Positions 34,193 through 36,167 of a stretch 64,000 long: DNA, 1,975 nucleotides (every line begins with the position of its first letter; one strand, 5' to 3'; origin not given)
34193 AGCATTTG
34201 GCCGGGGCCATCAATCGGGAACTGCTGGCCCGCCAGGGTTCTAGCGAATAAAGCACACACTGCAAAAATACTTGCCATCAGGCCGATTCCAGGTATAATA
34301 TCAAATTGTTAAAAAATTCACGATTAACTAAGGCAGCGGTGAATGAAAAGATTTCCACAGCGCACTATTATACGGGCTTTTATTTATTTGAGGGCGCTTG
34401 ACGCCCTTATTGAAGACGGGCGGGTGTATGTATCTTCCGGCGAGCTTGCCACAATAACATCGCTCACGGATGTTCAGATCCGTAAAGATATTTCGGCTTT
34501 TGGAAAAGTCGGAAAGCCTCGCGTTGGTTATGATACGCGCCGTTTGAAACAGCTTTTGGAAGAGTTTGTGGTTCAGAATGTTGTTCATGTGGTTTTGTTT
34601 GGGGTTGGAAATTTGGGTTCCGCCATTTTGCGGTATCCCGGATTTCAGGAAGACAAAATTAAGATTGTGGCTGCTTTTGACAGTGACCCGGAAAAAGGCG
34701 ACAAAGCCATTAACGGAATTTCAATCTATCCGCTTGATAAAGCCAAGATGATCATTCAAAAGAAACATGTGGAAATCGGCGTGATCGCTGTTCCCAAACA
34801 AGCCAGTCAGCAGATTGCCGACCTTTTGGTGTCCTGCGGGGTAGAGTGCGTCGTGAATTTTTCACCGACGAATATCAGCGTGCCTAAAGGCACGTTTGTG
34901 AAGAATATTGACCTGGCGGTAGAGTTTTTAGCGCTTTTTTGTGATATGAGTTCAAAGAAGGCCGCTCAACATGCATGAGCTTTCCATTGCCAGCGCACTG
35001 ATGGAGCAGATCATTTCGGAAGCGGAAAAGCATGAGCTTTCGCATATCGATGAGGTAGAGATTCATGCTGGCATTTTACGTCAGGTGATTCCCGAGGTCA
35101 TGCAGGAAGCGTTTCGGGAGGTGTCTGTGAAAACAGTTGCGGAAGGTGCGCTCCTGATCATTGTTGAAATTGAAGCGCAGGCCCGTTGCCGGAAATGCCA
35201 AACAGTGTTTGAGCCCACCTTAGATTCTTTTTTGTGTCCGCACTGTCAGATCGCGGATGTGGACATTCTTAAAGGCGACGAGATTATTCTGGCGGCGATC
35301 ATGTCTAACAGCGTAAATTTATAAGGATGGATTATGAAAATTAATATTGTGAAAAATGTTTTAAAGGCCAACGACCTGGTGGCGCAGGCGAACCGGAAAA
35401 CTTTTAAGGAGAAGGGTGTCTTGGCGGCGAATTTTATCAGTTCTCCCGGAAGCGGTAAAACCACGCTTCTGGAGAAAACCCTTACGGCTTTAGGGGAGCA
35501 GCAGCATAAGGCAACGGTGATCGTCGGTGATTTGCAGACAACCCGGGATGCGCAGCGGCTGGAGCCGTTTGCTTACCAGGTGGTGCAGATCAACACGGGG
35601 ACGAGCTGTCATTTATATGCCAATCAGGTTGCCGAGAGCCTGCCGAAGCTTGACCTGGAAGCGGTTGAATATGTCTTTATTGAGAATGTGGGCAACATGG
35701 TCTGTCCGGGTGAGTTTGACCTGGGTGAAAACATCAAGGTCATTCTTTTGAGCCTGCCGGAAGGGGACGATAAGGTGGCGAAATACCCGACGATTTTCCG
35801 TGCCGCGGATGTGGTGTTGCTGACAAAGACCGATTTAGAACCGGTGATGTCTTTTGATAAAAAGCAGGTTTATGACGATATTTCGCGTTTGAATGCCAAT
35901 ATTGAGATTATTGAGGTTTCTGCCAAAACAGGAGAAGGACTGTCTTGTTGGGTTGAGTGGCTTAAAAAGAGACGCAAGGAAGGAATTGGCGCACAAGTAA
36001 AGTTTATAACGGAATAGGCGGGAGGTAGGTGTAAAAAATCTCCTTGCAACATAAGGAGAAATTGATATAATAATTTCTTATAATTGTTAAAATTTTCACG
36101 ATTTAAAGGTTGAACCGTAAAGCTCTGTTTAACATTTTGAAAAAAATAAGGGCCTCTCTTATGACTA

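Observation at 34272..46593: Rex-controlled NAD-linked bidirectional [NiFe] hydrogenase locus with a complete hyp maturation set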

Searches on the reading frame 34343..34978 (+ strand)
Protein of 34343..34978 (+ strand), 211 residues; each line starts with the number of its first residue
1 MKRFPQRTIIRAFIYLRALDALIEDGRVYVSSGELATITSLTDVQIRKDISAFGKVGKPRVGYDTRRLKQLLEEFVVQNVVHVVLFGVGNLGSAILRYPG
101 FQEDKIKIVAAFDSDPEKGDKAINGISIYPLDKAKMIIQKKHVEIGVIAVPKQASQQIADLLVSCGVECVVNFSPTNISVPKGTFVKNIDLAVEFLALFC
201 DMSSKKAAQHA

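Call 4: search_protein_families(library=pfam, proteins=[window:34343-34978:+])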
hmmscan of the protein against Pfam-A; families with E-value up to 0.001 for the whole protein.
window:34343-34978:+ (211 aa): 3 families
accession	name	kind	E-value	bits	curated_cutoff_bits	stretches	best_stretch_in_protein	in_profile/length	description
PF02629.25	CoA_binding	-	6.1e-18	65.8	22.3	1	82-175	5-96/97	CoA binding domain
PF06971.19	Put_DNA-bind_N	-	1e-12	48.3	27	1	5-51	3-49/49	Putative DNA-binding protein N-terminus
PF01408.29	GFO_IDH_MocA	-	0.00066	20.8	24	1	82-167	2-87/120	Oxidoreductase family, NAD-binding Rossmann fold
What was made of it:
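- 34343..34978 (+): rex, redox-sensing repressor (211 aa). Call 4: PF06971 + PF02629.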

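Call 8: search_protein_families(library=ncbifam, proteins=[window:34343-34978:+], max_evalue=0.01)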
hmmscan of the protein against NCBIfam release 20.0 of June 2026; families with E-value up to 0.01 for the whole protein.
window:34343-34978:+ (211 aa): 11 families
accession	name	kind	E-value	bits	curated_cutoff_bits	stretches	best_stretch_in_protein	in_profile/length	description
NF003995.0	PRK05472.2-4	subfamily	1.3e-58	198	126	1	2-206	4-209/213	redox-sensing transcriptional repressor Rex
NF003994.0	PRK05472.2-3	equivalog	3.7e-58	196.4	130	1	2-207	7-213/217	redox-sensing transcriptional repressor Rex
NF003996.0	PRK05472.2-5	equivalog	3.4e-54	183.9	138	1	4-208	2-205/209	redox-sensing transcriptional repressor Rex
NF003992.0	PRK05472.2-1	equivalog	3.6e-53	180.3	226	1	3-205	20-223/249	redox-sensing transcriptional repressor Rex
NF003993.0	PRK05472.2-2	equivalog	4.6e-53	179.9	217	1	2-206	4-209/212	redox-sensing transcriptional repressor Rex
NF003989.0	PRK05472.1-3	equivalog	1.4e-48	165.5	177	1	3-206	7-211/215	redox-sensing transcriptional repressor Rex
NF003990.0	PRK05472.1-4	equivalog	9.9e-44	149.5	233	1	8-207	11-211/214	redox-sensing transcriptional repressor Rex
NF003988.0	PRK05472.1-1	equivalog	9.3e-36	123.8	321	1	2-204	5-210/214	redox-sensing transcriptional repressor Rex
NF003991.0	PRK05472.1-5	equivalog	5.5e-31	108.1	198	1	3-202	6-206/211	redox-sensing transcriptional repressor Rex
TIGR03570.1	NeuD_NnaD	subfamily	0.0016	18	160.8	1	83-178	2-95/202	NeuD/PglB/VioB family sugar acetyltransferase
TIGR03023.1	WcaJ_sugtrans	equivalog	0.003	16.9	410.75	1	79-170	128-221/453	undecaprenyl-phosphate glucose phosphotransferase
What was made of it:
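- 34343..34978 (+): Call 8: NF003995, 198 bits (cut-off 126).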

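Call 40: search_solved_structures(query=window:34343-34978:+, show_alignments=2)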
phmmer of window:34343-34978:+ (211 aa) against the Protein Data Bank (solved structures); distinct sequences matched with E-value up to 0.001: 8.
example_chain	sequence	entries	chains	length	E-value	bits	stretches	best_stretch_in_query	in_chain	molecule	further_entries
5zz5_A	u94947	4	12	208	4.4e-32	114.5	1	3-198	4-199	Redox-sensing transcriptional repressor Rex | Redox-sensing transcriptional repressor Rex 1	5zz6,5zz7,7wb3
3ikv_A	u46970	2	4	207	1.5e-31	112.7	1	3-194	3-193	Redox-sensing transcriptional repressor rex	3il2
3ikt_A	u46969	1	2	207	2.1e-31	112.3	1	3-194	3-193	Redox-sensing transcriptional repressor rex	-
1xcb_A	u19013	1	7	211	2.2e-31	112.2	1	3-194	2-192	Redox-sensing transcriptional repressor rex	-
2vt2_A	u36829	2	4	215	2.2e-31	112.2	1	3-199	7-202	REDOX-SENSING TRANSCRIPTIONAL REPRESSOR REX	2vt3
2dt5_A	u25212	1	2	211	3e-31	111.8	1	3-194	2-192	AT-rich DNA-binding protein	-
3keo_A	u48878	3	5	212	9.9e-29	103.6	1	2-203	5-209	Redox-sensing transcriptional repressor rex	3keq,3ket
3wg9_A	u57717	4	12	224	6.8e-25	91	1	11-195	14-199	Redox-sensing transcriptional repressor rex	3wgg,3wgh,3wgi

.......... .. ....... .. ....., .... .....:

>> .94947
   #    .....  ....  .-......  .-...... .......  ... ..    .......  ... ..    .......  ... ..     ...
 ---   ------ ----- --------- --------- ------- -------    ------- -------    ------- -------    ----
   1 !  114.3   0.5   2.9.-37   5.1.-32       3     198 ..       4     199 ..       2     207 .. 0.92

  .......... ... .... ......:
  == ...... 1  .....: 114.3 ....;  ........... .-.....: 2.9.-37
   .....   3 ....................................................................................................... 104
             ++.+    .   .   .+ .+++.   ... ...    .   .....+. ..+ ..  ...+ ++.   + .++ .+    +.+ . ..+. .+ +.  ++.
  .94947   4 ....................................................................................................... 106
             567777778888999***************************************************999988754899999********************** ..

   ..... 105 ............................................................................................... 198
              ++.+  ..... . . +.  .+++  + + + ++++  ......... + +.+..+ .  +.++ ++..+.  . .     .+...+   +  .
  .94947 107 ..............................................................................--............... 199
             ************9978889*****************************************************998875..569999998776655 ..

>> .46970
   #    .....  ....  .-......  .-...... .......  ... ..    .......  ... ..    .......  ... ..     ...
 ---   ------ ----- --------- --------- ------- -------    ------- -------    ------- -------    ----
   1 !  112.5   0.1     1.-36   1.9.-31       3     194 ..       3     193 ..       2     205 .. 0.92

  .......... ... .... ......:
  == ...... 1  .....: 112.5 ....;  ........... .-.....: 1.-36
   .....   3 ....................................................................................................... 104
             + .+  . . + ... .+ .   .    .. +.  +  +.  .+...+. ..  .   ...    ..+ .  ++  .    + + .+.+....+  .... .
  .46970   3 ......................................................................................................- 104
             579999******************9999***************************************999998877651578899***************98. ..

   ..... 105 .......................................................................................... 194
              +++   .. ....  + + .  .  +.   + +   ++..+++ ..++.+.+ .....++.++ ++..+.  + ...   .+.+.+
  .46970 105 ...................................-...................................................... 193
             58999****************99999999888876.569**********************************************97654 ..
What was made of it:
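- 34343..34978 (+): Call 40: PDB Rex 5zz5, 3ikt, 1xcb and 2vt2 at E about 1e-31 to 1e-32; GVGNLG Rossmann motif present.
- On Rex (redox-sensing transcriptional repressor): Call 40: the alignment shows GVGNLGS and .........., matching Rex 5zz5 and 3ikv.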

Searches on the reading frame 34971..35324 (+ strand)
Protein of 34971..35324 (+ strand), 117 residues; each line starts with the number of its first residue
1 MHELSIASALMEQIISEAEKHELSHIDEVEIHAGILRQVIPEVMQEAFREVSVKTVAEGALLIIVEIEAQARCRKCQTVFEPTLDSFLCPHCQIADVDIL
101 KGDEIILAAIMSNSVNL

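Call 4: search_protein_families(library=pfam, proteins=[window:34971-35324:+])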
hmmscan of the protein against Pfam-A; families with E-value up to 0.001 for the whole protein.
window:34971-35324:+ (117 aa): 1 family
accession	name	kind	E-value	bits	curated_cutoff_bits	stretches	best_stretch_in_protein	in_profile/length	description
PF01155.25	HypA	-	8.6e-27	93.8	28.9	1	1-110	1-110/112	Hydrogenase/urease nickel incorporation, metallochaperone, hypA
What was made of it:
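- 34971..35324 (+): hypA (Ni metallochaperone). Its start overlaps the rex stop by 8 nt, so it is co-transcribed with rex. Call 4: PF01155, E 8.6e-27.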

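Call 8: search_protein_families(library=ncbifam, proteins=[window:34971-35324:+], max_evalue=0.01)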
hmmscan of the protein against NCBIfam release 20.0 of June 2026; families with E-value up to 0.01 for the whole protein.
window:34971-35324:+ (117 aa): 6 families
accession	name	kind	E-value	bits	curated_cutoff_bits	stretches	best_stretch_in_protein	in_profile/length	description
TIGR00100.1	hypA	equivalog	3.5e-22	78.6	88.1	1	1-111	1-112/116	hydrogenase maturation nickel metallochaperone HypA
NF003008.0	PRK03824.1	equivalog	1.2e-15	57.6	125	1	1-80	1-80/135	hydrogenase nickel incorporation protein HypA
NF001976.0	PRK00762.1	equivalog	1.1e-14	54.3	146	1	1-111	1-117/124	hydrogenase maturation nickel metallochaperone HypA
NF001839.0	PRK00564.1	equivalog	9.9e-14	51.5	112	1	1-109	1-111/117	hydrogenase/urease nickel incorporation protein HypA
NF009046.0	PRK12380.1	subfamily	1.5e-12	47.9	113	1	1-110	1-110/113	hydrogenase/urease nickel incorporation protein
NF002979.0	PRK03681.1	subfamily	1.7e-10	41.2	121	1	1-108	1-109/116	hydrogenase/urease nickel incorporation protein HypA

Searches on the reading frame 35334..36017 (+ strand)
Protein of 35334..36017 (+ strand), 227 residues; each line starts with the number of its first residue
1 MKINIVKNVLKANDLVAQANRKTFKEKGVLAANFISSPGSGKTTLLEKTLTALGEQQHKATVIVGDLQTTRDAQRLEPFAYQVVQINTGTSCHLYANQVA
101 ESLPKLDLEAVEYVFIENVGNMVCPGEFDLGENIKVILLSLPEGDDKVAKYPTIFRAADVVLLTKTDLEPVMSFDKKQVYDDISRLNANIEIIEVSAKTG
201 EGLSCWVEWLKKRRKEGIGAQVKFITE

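Call 4: search_protein_families(library=pfam, proteins=[window:35334-36017:+])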
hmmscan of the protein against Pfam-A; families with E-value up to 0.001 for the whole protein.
window:35334-36017:+ (227 aa): 3 families
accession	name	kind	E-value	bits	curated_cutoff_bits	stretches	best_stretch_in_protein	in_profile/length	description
PF02492.25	cobW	-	5.1e-20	72.2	20.7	1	36-193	7-179/180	CobW/HypB/UreG, nucleotide-binding domain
PF03308.22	MeaB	-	0.00014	21.4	23.1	0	34-209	38-230/273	Methylmalonyl Co-A mutase-associated GTPase MeaB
PF03266.21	NTPase_1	-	0.00063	20.1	23.9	0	37-107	7-72/168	NTPase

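Call 8: search_protein_families(library=ncbifam, proteins=[window:35334-36017:+], max_evalue=0.01)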
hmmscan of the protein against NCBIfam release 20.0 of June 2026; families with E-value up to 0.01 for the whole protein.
window:35334-36017:+ (227 aa): 9 families
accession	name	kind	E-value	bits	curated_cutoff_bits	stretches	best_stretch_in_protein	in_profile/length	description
TIGR00073.1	hypB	equivalog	5.5e-79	264.6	121.2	1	3-215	6-215/217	hydrogenase nickel incorporation protein HypB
NF007775.0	PRK10463.1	equivalog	6.4e-70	235.8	385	1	3-214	78-288/290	hydrogenase nickel incorporation protein HypB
TIGR00101.1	ureG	equivalog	1.9e-08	34.4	204.2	1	38-213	10-194/199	urease accessory protein UreG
TIGR00231.1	small_GTP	domain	0.00023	21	42.5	0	146-204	95-156/164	GTP-binding protein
TIGR00750.1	lao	equivalog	0.00044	19.5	240.75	0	36-208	41-231/300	methylmalonyl Co-A mutase-associated GTPase MeaB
NF010248.0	PRK13695.1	equivalog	0.00088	19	156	1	37-120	11-89/180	NTPase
NF008578.0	PRK11537.1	equivalog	0.0036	16.5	361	0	39-106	14-80/318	GTPase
NF041053.1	CobW_rel_Se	equivalog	0.0044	16.7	180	0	38-90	10-63/195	CobW-related selenoprotein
NF038288.1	chaper_GTP_ZigA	equivalog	0.0085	15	600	0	39-69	11-39/390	zinc metallochaperone GTPase ZigA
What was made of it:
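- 35334..36017 (+): hypB (Ni-insertion GTPase). Call 8: TIGR00073, 264.6 bits (cut-off 121.2).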
